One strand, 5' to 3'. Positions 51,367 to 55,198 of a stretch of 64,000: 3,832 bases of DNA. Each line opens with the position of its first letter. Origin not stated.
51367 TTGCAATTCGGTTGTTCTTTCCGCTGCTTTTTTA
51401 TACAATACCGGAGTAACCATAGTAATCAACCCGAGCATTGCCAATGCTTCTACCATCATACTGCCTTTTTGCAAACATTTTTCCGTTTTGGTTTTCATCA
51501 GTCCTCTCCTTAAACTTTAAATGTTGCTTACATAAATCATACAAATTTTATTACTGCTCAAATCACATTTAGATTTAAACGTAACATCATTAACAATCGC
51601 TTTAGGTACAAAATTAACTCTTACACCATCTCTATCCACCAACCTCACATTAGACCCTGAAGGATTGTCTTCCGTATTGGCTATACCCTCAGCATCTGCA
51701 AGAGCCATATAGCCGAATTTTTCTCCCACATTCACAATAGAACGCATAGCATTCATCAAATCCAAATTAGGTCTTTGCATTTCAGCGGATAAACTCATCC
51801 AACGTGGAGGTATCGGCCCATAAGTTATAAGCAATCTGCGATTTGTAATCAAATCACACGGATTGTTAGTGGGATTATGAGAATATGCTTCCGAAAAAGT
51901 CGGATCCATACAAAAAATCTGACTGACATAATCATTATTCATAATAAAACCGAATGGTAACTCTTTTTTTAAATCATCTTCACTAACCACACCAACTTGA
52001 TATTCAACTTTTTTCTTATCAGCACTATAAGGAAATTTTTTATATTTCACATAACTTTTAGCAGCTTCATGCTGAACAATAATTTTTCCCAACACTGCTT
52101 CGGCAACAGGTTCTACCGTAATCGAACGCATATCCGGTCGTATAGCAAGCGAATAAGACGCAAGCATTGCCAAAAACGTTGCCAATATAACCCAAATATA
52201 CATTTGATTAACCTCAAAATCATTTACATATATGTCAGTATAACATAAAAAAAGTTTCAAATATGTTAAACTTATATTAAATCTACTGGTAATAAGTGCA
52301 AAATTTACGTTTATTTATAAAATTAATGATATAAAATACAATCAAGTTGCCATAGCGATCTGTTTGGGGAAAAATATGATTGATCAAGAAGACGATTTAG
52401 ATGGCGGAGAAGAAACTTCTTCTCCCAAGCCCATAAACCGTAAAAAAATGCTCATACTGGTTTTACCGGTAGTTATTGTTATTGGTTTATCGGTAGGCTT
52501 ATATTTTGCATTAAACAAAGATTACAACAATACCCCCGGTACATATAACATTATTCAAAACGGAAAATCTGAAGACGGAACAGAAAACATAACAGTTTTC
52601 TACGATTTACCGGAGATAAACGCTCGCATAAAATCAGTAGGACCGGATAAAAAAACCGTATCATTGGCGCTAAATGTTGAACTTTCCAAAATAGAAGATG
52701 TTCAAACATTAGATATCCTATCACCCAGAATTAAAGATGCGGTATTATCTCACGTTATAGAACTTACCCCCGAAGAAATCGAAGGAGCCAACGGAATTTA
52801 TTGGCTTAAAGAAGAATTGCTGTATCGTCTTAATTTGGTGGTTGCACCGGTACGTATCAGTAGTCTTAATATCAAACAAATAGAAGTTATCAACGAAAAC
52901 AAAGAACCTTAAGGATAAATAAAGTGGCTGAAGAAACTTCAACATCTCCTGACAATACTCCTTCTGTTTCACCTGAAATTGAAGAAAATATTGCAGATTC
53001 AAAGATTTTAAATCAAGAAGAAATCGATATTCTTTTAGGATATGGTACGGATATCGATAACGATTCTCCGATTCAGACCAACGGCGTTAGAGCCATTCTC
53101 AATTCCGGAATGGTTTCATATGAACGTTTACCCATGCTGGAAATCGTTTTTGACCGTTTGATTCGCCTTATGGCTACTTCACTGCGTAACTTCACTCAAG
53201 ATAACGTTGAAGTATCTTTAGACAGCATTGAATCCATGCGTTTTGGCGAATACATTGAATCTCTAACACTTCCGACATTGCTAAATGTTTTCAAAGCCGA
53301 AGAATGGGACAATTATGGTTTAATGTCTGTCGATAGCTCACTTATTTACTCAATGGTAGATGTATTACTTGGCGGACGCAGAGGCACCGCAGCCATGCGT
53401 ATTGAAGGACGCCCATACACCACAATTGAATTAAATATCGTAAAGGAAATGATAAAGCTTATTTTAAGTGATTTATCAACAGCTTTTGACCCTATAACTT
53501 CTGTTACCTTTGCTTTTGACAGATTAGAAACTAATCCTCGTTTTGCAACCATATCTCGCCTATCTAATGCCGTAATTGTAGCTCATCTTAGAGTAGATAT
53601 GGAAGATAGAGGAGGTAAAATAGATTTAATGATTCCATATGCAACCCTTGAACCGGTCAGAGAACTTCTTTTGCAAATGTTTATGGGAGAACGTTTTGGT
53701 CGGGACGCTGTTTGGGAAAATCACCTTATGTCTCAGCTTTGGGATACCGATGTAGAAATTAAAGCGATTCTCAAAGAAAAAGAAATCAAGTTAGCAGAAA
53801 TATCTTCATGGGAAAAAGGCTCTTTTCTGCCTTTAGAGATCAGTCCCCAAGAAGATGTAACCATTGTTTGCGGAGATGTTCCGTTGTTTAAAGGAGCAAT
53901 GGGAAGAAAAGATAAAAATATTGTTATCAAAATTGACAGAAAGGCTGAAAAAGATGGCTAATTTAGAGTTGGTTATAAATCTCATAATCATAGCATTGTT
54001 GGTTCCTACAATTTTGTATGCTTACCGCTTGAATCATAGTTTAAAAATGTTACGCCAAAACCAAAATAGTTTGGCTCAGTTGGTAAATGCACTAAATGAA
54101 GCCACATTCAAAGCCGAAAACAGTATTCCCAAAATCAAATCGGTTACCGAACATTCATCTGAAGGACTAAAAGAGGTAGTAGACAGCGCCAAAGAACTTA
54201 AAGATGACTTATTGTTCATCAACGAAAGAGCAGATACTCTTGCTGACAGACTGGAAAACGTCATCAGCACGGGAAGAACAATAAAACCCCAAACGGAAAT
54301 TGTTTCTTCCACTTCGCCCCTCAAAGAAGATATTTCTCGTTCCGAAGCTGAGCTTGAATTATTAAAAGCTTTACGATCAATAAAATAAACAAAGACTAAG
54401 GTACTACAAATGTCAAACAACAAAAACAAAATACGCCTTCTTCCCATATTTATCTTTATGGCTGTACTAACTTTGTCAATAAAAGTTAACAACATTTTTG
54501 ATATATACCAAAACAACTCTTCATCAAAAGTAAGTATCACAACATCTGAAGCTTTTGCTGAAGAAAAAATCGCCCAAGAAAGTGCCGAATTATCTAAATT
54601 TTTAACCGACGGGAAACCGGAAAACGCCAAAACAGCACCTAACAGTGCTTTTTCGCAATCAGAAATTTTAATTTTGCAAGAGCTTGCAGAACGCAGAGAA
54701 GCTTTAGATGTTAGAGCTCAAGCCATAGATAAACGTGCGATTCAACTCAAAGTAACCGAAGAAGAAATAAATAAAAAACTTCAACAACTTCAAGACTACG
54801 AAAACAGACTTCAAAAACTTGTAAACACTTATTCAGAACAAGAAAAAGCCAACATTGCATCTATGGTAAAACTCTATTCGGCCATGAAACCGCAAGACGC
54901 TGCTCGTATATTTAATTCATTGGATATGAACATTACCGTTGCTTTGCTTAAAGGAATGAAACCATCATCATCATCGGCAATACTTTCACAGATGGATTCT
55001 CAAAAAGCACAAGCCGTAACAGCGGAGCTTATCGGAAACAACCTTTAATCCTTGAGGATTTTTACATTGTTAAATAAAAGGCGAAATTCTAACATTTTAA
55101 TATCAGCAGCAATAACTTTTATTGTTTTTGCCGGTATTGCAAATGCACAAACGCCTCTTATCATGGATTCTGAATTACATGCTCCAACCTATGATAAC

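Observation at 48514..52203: Giant prepilin/TadG-like protein and a membrane partner inserted between fliP and fliL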

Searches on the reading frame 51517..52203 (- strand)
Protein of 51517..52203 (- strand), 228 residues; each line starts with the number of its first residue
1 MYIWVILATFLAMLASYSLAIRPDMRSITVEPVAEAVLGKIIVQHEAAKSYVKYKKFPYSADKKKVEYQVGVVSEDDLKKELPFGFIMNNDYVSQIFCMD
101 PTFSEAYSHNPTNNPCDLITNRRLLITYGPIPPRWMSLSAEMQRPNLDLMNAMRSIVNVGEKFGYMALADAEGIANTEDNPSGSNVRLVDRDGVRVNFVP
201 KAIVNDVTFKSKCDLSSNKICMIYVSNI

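Call 3: search_protein_families(library=pfam, proteins=[window:51517-52203:-], max_evalue=0.01)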
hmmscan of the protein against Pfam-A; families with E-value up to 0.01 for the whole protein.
window:51517-52203:- (228 aa): 0 families

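Call 4: search_protein_families(library=ncbifam, proteins=[window:51517-52203:-], max_evalue=0.01)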
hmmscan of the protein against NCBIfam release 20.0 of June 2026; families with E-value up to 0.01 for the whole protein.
window:51517-52203:- (228 aa): 0 families

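Call 29: search_protein_families(library=pfam, proteins=[window:51520-52203:-], max_evalue=10)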
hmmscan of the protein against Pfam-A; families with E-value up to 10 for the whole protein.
window:51520-52203:- (228 aa): 0 families

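Call 36: find_homologous_proteins(query=window:51520-52203:-)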
Query window:51520-52203:- (228 aa): 46 proteins with E <= 0.001 among 409 candidates.
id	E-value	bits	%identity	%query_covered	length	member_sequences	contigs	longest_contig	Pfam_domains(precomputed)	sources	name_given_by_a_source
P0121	1.4e-148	510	100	100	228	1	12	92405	-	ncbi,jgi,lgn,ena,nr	ncbi:MAG: hypothetical protein E7012_00860 [Alphaproteobacteria bacterium]|nr:hypothetical protein [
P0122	1.4e-111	389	75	100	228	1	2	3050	-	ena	-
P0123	1.3e-103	363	69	100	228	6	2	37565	-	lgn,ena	-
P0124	4.5e-103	362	69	100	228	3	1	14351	-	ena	-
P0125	6.3e-85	302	55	100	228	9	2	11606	-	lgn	-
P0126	3.4e-84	300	56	100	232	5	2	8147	-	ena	-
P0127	1.3e-80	288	59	100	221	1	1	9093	-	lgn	-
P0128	2.6e-80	287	58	100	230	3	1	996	-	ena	-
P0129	4.7e-80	286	57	100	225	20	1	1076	-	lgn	-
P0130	1.6e-79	285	58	100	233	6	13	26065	-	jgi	-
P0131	4.0e-79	283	56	100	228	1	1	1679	-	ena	-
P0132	3.4e-78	280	56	100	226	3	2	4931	-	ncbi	-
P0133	1.6e-77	278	54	100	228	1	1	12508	-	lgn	-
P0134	1.6e-77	278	53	100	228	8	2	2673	-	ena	-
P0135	3.5e-74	267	51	100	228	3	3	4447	-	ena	-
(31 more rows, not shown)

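Call 42: search_solved_structures(query=A2, max_evalue=10, show_alignments=3)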
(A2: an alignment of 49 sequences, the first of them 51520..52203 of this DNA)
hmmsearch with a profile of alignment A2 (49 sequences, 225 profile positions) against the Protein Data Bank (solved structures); distinct sequences matched with E-value up to 10: 2.
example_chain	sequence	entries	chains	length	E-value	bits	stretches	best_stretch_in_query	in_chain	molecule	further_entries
3jvi_A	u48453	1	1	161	0.46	13.5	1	27-104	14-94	Protein tyrosine phosphatase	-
3ido_A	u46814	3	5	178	0.58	13.1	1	27-89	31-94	Protein tyrosine phosphatase | Protein tyrosine phosphatase, putative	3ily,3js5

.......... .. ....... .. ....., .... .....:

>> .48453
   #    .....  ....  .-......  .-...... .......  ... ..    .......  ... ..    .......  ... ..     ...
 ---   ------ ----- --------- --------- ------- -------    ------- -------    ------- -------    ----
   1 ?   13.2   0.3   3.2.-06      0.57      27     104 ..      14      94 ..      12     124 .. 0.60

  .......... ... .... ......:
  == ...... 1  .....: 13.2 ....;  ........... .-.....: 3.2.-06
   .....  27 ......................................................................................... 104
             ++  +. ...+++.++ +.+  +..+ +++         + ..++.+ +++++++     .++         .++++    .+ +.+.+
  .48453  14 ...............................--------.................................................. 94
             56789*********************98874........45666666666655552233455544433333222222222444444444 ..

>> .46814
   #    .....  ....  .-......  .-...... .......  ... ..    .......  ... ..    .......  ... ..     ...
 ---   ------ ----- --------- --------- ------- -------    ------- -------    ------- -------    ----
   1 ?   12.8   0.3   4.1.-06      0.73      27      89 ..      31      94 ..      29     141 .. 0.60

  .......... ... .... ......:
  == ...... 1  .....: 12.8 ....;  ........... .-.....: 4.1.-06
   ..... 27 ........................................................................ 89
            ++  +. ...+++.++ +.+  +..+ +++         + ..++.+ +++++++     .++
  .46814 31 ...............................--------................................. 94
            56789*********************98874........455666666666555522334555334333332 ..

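Call 44: predict_structure(alignment_id=A3)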
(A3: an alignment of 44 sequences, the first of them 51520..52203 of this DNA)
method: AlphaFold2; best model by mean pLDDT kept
length: 228 residues; sequences in the alignment: 44
mean_pLDDT: 87.8   pTM: 0.80
mean pLDDT of the five models: 87.8, 87.5, 87.5, 86.9, 86.2
residues with pLDDT >= 90: 109; 70-90: 110; 50-70: 9; < 50: 0
segments of 3 or more residues with pLDDT < 50: none
pLDDT, mean of each block of 10 residues (from residue 1): 91 77 74 91 95 91 88 93 86 94 88 86 94 84 85 88 91 82 89 82 92 87 93
secondary structure, 60 per line:
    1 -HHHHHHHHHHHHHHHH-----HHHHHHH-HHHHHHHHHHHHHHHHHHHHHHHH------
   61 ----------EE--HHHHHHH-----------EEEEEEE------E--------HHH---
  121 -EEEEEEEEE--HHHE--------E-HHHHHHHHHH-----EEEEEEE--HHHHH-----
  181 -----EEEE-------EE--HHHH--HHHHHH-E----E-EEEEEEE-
elements in order: H2-17 H23-29 H31-54 H75-81 E93-99 E122-130 H147-156 E162-168 H171-175 E186-189 H201-204 H207-212 E221-227

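Call 46: fold_search(model_id=the predicted structure, library=pdb)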
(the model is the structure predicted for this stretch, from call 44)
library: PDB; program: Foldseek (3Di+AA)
matches with E <= 10: 110; with E <= 0.001: 0
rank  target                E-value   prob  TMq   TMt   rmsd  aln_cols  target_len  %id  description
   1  7dsi_A                1.3e+00  0.03  0.14  0.04  16.0       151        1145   10  Cryo-EM structure of Dnf1 from Saccharomyces cerevisiae in yeast lipids with AMPPCP ( resting state ) (released 2022-03-23)
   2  5oi9_B                1.4e+00  0.01  0.12  0.09  18.4       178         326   13  Trichoplax adhaerens STIL N-terminal domain (released 2018-04-18)
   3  4wwu_E                1.4e+00  0.01  0.08  0.06  17.1        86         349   10  Structure of Mex67:Mtr2 (released 2015-02-04)
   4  8emc_C                1.7e+00  0.02  0.09  0.04  17.7       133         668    7  CryoEM characterization of BrxL -- a unique AAA+ phage restriction Factor. (released 2023-02-01)
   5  8slf_B                2.1e+00  0.02  0.17  0.11  12.0       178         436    7  Crystal Structure of Glycine tRNA ligase from Mycobacterium thermoresistibile (AMP bound) (released 2023-05-03)
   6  8h8d_B                2.1e+00  0.01  0.11  0.10  20.4       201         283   12  Structure of Xenopus tropicalis acid-sensitive outwardly rectifying channel ASOR trimer bound with tRNA (intermediate  (released 2024-05-01)
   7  2bbj_A                2.3e+00  0.08  0.11  0.08   7.6        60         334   10  Crystal structure of the CorA Mg2+ transporter (released 2005-12-13)
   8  7p2p_C                2.3e+00  0.04  0.11  0.14  22.1       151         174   14  Human Signal Peptidase Complex Paralog A (SPC-A) (released 2021-10-06)
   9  8slg_B                2.3e+00  0.02  0.18  0.11  12.0       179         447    8  Crystal Structure of Glycine tRNA ligase from Mycobacterium thermoresistibile (glycyl adenylate bound) (released 2023-05-03)
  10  8u2q_A                2.3e+00  0.02  0.18  0.12  12.2       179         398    8  Crystal Structure of Glycine--tRNA ligase active site chimera from Mycobacterium thermoresistibile/tuberculosis (G5A b (released 2023-09-13)
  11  9qea                  2.5e+00  0.03  0.14  0.08  18.1       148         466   14  CRYSTAL STRUCTURE OF LYSYL-TRNA SYNTHETASE FROM Mycobacterium tuberculosis COMPLEXED WITH L-LYSINE AND INHIBITOR DDD0183 (released 2025-08-13)
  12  8u2q_B                2.5e+00  0.02  0.18  0.11  12.0       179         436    8  Crystal Structure of Glycine--tRNA ligase active site chimera from Mycobacterium thermoresistibile/tuberculosis (G5A b (released 2023-09-13)
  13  6ksf_A                2.5e+00  0.01  0.14  0.11  15.7       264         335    8  Crystal Structure of ALKBH1 bound to 21-mer DNA bulge (released 2020-04-08)
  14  3pco_B                2.8e+00  0.03  0.19  0.08   9.1       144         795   12  crystal structure of E. coli phenylalanine-tRNA synthetase complexed with phenylalanine and AMP (released 2011-03-02)
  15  8slf_A                3.0e+00  0.02  0.18  0.13  11.1       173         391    8  Crystal Structure of Glycine tRNA ligase from Mycobacterium thermoresistibile (AMP bound) (released 2023-05-03)
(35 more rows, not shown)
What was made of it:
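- Tried and rejected: The small model against the PDB gives a best E of 1.3 (call 46).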

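Call 61: search_protein_families(library=ncbifam, proteins=[window:51520-52203:-], max_evalue=10)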
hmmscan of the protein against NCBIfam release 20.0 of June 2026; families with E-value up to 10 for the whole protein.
window:51520-52203:- (228 aa): 0 families

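Call 93: search_protein_families(library=pfam, alignment_id=A2, max_evalue=1)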
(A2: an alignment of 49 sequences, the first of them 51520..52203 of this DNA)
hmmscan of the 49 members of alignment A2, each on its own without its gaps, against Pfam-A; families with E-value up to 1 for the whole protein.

A. member 1, window:51520-52203:- (228 aa): 0 families

B. families by the number of members that match (of 49 scanned): 12 families
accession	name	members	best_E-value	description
PF01185.23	Hydrophobin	1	0.0062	Fungal hydrophobin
PF11543.14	UN_NPL4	1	0.023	Nuclear pore localisation protein NPL4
PF03585.19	Herpes_ICP4_C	1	0.044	Herpesvirus ICP4-like protein C-terminal region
PF13833.12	EF-hand_8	1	0.048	EF-hand domain pair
PF21957.2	Zn_ribbon_16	1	0.086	Zinc beta-ribbon finger, putative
PF17019.10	DUF5096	1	0.091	Domain of unknown function (DUF5096)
PF10547.14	P22_AR_N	1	0.12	P22_AR N-terminal domain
PF11772.13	EpuA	1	0.12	DNA-directed RNA polymerase subunit beta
PF22902.2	NOMO1-like_9th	1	0.15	BOS complex subunit NOMO1-like, beta sandwich domain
PF22616.2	HMD_N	1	0.16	HMD N-terminal domain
PF00738.24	Polyhedrin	1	0.16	Polyhedrin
PF12733.13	Cadherin-like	1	0.27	Cadherin-like beta sandwich domain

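Call 94: search_protein_families(library=ncbifam, alignment_id=A2, max_evalue=1)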
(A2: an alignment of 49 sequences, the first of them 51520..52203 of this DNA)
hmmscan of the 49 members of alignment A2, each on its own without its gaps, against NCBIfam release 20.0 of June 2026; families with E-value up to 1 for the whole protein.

A. member 1, window:51520-52203:- (228 aa): 0 families

B. families by the number of members that match (of 49 scanned): 18 families
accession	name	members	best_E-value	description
NF041043.1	BPSS1780_fam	2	0.15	BPSS1780 family membrane protein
NF002923.0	PRK03557.1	1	0.016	CDF family zinc transporter ZitB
NF010527.0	PRK13922.6-2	1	0.027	rod shape-determining protein MreC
NF010459.0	PRK13884.1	1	0.045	conjugal transfer peptidase TraF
NF000728.0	PRK00042.3-2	1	0.046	triose-phosphate isomerase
NF000142.1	vanZ-Pt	1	0.048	glycopeptide resistance protein VanZ-Pt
TIGR03191.1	benz_CoA_bzdO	1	0.065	benzoyl-CoA reductase, bzd-type, subunit O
TIGR01318.1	gltD_gamma_fam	1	0.066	glutamate synthase, small subunit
NF010218.0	PRK13678.2-1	1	0.089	hypothetical protein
NF000050.2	AAC_6p_A29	1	0.089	aminoglycoside 6'-N-acetyltransferase AAC(6')-29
NF004934.0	PRK06287.1-5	1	0.093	cobalt transport protein CbiN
TIGR01641.1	phageSPP1_gp7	1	0.1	minor capsid protein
TIGR04513.1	VPAMP_CTERM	1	0.13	VPAMP-CTERM sorting domain-containing protein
TIGR03761.1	ICE_PFL4669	1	0.13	PFL_4669 family integrating conjugative element protein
NF011570.0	PRK14994.1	1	0.16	16S rRNA (cytidine(1402)-2'-O)-methyltransferase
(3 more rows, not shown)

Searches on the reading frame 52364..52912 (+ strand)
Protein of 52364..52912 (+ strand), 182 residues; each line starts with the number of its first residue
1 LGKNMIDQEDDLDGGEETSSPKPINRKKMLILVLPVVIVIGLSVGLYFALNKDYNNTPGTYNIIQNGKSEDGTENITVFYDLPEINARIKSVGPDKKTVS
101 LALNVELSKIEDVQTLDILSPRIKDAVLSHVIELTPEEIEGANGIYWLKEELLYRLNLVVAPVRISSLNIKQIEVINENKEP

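Call 3: search_protein_families(library=pfam, proteins=[window:52364-52912:+], max_evalue=0.01)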
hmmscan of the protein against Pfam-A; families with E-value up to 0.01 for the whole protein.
window:52364-52912:+ (182 aa): 1 family
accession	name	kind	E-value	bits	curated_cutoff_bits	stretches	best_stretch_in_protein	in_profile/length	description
PF03748.19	FliL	-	3.5e-07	31.1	24.6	1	79-164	1-86/103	Flagellar basal body-associated protein FliL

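Call 4: search_protein_families(library=ncbifam, proteins=[window:52364-52912:+], max_evalue=0.01)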
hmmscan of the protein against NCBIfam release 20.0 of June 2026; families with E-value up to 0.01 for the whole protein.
window:52364-52912:+ (182 aa): 5 families
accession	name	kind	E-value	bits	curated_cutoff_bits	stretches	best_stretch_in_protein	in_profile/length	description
NF009420.1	PRK12785.1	equivalog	1.4e-18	67.2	197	1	13-173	5-158/161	flagellar basal body-associated protein FliL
NF005826.1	PRK07718.1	equivalog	1.6e-05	24.8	140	1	25-160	2-127/143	flagellar basal body-associated protein FliL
NF004285.1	PRK05696.1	equivalog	0.0021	17.9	179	1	21-151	12-142/171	flagellar basal body-associated protein FliL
NF005175.0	PRK06654.1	equivalog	0.0021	17.8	218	1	30-177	37-180/181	flagellar basal body-associated protein FliL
NF006283.1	PRK08455.1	equivalog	0.003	17.2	187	0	73-162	80-168/182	flagellar basal body-associated protein FliL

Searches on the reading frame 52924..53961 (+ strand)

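Call 3: search_protein_families(library=pfam, proteins=[window:52924-53961:+], max_evalue=0.01)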
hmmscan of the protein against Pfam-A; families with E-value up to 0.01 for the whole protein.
window:52924-53961:+ (345 aa): 2 families
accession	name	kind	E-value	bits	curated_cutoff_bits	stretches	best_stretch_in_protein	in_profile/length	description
PF02154.20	FliM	-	1.7e-64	217.7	27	1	59-249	4-192/192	Flagellar motor switch protein FliM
PF01052.25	FliMN_C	-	6.2e-17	61.7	23.8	1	271-340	2-71/73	Type III flagellar switch regulator (C-ring) FliN C-term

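Call 4: search_protein_families(library=ncbifam, proteins=[window:52924-53961:+], max_evalue=0.01)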
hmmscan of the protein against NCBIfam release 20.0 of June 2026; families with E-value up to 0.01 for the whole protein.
window:52924-53961:+ (345 aa): 4 families
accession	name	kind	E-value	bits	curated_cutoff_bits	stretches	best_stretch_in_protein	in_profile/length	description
TIGR01397.1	fliM_switch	equivalog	1.9e-83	280.2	219.6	1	27-340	1-318/320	flagellar motor switch protein FliM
NF005194.1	PRK06666.1-5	equivalog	2.3e-05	23.8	206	1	136-334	122-319/327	flagellar motor switch protein FliM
TIGR02480.1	fliN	equivalog_domain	0.0021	17.9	84.05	1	269-337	2-70/77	flagellar motor switch protein FliN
NF006273.1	PRK08433.1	equivalog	0.0029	17.9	114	1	270-338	16-84/100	flagellar motor switch protein FliN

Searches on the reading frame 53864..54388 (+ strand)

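Call 3: search_protein_families(library=pfam, proteins=[window:53864-54388:+], max_evalue=0.01)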
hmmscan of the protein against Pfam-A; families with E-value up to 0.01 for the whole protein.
window:53864-54388:+ (174 aa): 2 families
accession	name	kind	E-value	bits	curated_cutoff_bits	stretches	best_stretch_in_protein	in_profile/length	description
PF20072.4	DUF6468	-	3.9e-19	69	26.9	1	63-137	1-75/76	Domain of unknown function (DUF6468)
PF08429.16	PLU-1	-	0.00084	19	28.5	1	11-145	217-304/338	PLU-1-like protein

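Call 61: search_protein_families(library=ncbifam, proteins=[window:53864-54388:+], max_evalue=10)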
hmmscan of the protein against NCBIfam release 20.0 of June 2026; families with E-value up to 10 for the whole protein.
window:53864-54388:+ (174 aa): 3 families
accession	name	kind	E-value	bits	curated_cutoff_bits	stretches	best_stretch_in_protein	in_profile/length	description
TIGR00996.1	Mtu_fam_mce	paralog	0.00086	18.6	140.5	1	56-143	155-242/291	MCE family protein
NF049847.1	FtsL_COG5462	equivalog_domain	0.028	14.1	50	1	38-80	3-45/85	cell division protein FtsL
NF005584.0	PRK07282.1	equivalog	0.16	10.4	970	1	30-126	449-535/566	acetolactate synthase large subunit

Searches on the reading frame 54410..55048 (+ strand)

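Call 3: search_protein_families(library=pfam, proteins=[window:54410-55048:+], max_evalue=0.01)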
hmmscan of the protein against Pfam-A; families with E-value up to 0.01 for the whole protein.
window:54410-55048:+ (212 aa): 2 families
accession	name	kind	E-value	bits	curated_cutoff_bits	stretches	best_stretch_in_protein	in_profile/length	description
PF03448.22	MgtE_N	-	3.6e-06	27.9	25.9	1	148-207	14-73/102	MgtE intracellular N domain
PF24580.1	DUF7607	-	0.0087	16.6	27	0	102-161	30-89/110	Domain of unknown function (DUF7607)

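Call 61: search_protein_families(library=ncbifam, proteins=[window:54410-55048:+], max_evalue=10)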
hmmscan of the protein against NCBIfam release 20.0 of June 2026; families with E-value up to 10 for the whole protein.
window:54410-55048:+ (212 aa): 9 families
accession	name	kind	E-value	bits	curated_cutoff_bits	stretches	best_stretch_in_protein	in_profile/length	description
NF047368.1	collar_FlbB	equivalog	1.6e-09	37.9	110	1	89-204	59-188/193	periplasmic-type flagellar collar protein FlbB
TIGR03319.1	RNase_Y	equivalog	0.0046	15.5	454.35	1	32-154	18-140/514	ribonuclease Y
NF008122.0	PRK10870.1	equivalog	0.01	15.6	157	1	90-154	93-157/176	transcriptional repressor MprA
NF033885.1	conj_TraP_IncI1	equivalog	0.011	15.5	135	1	11-147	20-150/217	conjugal transfer protein TraP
NF041418.1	MbpA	equivalog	0.039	13.8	90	1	101-153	32-82/93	mobilization protein MbpA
TIGR02044.1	CueR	equivalog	0.049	13.7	147.4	1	78-147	55-118/127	Cu(I)-responsive transcriptional regulator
TIGR02338.1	gimC_beta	equivalog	0.085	12.8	73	2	88-126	68-106/110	prefoldin subunit beta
NF045780.1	TrlF_fam_ATP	equivalog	0.09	11.4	350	1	35-162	558-698/944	TrlF family AAA-like ATPase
NF038218.1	IcmG_DotF_IVB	equivalog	0.48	10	200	1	22-170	63-200/266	type IVB secretion system protein IcmG/DotF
